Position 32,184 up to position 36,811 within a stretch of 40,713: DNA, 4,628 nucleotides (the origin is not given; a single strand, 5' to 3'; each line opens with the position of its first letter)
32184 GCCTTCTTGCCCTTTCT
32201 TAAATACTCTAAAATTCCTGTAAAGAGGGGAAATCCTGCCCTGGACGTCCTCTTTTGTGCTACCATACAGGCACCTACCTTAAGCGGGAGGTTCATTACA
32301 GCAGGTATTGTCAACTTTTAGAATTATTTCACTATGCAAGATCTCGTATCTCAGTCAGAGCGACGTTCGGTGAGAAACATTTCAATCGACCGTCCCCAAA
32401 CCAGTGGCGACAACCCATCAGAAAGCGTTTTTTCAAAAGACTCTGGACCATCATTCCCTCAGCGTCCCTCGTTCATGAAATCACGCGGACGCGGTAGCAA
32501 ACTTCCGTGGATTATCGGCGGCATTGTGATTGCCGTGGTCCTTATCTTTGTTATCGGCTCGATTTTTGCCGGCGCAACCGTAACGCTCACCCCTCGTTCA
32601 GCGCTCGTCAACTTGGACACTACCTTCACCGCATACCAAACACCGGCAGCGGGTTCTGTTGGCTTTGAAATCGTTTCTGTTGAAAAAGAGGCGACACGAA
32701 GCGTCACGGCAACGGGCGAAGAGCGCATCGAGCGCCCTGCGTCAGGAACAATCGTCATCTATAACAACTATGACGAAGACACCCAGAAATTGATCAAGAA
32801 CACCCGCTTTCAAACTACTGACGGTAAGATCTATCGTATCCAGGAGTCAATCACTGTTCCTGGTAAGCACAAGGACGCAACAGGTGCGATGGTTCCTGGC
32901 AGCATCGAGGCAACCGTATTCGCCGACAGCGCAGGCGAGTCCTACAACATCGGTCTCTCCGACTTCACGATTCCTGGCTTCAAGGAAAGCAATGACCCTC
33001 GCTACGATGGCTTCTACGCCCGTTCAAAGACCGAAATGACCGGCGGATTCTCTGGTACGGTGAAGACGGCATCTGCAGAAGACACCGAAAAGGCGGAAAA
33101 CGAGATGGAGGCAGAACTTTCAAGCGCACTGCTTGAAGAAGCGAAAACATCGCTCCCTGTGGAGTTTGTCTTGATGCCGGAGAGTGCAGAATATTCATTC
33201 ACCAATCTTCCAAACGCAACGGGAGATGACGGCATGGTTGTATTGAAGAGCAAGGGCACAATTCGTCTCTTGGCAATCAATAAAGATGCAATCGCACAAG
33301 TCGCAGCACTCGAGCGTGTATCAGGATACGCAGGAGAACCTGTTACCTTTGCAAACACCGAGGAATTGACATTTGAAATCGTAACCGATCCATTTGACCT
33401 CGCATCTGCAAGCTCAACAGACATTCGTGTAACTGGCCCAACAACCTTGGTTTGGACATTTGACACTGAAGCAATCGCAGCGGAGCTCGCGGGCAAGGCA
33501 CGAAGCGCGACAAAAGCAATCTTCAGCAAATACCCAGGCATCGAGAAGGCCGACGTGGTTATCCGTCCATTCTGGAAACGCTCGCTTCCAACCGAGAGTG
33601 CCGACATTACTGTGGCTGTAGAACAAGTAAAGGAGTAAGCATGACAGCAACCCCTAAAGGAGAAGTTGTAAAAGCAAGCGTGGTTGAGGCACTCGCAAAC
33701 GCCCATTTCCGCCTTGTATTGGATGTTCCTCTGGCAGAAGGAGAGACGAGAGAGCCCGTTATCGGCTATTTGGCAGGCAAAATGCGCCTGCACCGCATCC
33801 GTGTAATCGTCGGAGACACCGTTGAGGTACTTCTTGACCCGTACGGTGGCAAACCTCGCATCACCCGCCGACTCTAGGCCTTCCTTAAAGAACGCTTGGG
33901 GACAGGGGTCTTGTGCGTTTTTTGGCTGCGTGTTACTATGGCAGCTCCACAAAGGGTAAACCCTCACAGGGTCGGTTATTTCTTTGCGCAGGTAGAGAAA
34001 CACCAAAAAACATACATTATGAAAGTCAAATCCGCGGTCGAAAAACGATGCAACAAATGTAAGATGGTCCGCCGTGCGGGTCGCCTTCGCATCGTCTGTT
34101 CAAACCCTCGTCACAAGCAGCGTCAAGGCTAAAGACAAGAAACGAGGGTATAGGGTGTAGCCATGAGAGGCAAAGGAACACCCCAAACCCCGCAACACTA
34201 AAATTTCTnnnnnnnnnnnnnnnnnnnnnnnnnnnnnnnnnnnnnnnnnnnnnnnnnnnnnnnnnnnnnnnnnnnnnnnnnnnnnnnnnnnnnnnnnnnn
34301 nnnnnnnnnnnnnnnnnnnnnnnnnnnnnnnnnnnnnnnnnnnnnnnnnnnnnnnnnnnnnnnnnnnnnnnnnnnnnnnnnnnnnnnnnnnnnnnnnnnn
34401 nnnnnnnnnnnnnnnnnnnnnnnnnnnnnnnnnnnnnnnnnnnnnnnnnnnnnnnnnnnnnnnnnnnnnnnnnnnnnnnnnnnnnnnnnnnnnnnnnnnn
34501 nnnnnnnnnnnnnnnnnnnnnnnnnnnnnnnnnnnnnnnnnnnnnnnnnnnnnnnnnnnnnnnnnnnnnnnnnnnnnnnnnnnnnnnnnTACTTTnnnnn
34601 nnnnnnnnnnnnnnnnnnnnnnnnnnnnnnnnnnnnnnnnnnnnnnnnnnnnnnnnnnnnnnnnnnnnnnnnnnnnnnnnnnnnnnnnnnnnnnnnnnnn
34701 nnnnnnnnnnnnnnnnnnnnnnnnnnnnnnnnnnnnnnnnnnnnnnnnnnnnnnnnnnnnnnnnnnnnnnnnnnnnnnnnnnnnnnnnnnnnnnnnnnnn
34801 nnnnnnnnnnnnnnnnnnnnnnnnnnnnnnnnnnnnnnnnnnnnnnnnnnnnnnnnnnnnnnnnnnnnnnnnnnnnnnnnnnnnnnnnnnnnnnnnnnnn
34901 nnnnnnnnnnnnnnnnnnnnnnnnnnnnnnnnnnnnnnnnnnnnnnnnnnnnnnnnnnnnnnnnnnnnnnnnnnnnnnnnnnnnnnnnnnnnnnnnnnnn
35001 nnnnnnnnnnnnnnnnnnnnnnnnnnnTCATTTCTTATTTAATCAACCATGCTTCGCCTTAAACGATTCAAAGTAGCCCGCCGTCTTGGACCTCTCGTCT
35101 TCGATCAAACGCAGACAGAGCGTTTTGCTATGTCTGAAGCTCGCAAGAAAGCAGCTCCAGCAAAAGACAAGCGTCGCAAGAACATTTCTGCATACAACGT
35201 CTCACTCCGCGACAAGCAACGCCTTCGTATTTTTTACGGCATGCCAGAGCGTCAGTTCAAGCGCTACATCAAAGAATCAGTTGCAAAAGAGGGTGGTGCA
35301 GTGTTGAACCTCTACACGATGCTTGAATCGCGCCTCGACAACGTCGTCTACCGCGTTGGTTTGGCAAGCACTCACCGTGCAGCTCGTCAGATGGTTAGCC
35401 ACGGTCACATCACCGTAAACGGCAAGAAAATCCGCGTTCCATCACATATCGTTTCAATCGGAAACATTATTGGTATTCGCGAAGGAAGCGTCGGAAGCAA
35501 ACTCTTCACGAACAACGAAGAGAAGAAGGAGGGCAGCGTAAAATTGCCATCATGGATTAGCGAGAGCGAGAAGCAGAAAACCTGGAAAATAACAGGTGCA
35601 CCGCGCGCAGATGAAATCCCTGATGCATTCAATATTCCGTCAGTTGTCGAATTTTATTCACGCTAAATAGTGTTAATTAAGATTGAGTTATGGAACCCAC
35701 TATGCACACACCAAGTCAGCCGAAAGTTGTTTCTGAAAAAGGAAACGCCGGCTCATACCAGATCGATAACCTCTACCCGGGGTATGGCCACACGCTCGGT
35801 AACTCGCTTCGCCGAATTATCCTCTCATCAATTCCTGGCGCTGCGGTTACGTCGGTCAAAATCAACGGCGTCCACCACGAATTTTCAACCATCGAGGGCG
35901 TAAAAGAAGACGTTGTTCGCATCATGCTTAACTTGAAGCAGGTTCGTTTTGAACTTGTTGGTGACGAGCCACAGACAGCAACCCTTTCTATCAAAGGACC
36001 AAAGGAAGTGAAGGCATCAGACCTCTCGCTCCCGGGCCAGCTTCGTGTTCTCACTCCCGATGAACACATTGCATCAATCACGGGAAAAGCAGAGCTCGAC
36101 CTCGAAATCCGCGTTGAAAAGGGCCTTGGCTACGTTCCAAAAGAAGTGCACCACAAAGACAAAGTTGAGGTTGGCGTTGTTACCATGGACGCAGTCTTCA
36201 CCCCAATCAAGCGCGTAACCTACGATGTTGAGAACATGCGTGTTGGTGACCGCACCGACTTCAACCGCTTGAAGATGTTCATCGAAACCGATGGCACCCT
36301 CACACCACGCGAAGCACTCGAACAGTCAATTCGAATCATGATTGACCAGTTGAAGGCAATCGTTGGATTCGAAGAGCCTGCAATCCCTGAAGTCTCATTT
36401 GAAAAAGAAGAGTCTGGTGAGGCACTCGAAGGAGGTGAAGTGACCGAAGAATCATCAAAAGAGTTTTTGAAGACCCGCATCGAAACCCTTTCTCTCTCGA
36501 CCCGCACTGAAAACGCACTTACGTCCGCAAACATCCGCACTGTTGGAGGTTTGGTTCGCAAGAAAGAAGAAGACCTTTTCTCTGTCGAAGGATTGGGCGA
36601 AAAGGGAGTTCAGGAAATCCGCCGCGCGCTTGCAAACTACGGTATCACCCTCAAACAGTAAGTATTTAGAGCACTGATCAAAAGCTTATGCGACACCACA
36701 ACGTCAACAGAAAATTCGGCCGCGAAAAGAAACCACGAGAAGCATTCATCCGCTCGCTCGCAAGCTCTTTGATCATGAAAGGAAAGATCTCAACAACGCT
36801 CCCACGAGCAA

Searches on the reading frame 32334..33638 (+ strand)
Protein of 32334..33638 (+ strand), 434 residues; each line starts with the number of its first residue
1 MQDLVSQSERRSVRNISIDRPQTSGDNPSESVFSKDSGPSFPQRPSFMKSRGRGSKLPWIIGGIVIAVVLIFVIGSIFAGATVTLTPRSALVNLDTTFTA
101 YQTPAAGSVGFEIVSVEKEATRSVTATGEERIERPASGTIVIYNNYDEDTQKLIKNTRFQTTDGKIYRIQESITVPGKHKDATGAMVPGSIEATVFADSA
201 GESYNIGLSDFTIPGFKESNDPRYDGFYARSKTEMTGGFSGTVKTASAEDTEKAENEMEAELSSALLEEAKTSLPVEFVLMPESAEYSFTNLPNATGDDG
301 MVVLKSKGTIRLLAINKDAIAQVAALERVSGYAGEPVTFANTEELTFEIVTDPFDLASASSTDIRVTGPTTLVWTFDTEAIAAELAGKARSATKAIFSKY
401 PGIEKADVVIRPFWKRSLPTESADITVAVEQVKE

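Call 73: search_protein_families(library=pfam, proteins=[window:32334-33638:+], max_evalue=0.001)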
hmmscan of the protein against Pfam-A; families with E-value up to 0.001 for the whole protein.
window:32334-33638:+ (434 aa): 2 families
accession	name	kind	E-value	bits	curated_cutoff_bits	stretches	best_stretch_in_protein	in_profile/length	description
PF11178.13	DUF2963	-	9.3e-05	22.2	22.6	1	138-171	6-39/52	Protein of unknown function (DUF2963)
PF21110.3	GlxA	-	0.00031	21.8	27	1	136-209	2-82/105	GlxA beta barrel domain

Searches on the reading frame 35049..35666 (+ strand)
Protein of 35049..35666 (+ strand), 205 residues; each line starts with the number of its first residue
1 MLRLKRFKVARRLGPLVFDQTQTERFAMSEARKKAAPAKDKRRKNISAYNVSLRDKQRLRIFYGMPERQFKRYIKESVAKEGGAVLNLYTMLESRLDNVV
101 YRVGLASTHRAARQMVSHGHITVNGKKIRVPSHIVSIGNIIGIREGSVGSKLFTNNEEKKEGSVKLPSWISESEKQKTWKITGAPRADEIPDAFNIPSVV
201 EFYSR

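Call 74: search_protein_families(library=pfam, proteins=[window:35049-35666:+], max_evalue=0.001)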
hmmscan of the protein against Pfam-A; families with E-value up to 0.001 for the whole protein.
window:35049-35666:+ (205 aa): 3 families
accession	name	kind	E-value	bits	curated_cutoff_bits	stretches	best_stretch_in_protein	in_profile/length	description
PF01479.30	S4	-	1.3e-16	60.4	22.8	1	95-141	2-48/48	S4 domain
PF00163.24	Ribosomal_S4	-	2.8e-10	41.2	23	1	5-93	5-95/95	Ribosomal protein S4/S9 N-terminal domain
PF22421.1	SYY_C-terminal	-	0.00042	20.6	27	0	96-134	21-59/83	Tyrosine--tRNA ligase SYY-like C-terminal domain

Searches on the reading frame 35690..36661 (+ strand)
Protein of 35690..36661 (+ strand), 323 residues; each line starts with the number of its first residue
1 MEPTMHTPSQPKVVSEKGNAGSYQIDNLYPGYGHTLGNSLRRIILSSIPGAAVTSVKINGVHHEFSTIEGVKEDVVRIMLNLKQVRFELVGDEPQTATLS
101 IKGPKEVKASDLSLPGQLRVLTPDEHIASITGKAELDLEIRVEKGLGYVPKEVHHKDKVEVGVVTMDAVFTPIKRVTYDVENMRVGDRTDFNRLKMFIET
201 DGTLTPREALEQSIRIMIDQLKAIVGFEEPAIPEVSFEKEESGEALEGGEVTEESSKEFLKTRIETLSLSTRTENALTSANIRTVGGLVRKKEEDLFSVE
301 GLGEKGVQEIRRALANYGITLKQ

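Call 74: search_protein_families(library=pfam, proteins=[window:35690-36661:+], max_evalue=0.001)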
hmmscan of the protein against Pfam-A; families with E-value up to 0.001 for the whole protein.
window:35690-36661:+ (323 aa): 5 families
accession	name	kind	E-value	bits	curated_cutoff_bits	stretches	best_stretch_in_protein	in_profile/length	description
PF01000.31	RNA_pol_A_bac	-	3e-31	108.5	33.9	1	56-171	1-119/119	RNA polymerase Rpb3/RpoA insert domain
PF01193.29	RNA_pol_L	-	1.9e-22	79.2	24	1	30-221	5-74/74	RNA polymerase Rpb3/Rpb11 dimerisation domain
PF03118.21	RNA_pol_A_CTD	-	1.4e-16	60.4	23.8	1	253-315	4-66/67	Bacterial RNA polymerase, alpha chain C terminal domain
PF14520.12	HHH_5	-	0.00037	21.4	27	0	273-315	14-56/57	Helix-hairpin-helix domain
PF13656.11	RNA_pol_L_2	-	0.0004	20.5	27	0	192-223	40-71/75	RNA polymerase Rpb3/Rpb11 dimerisation domain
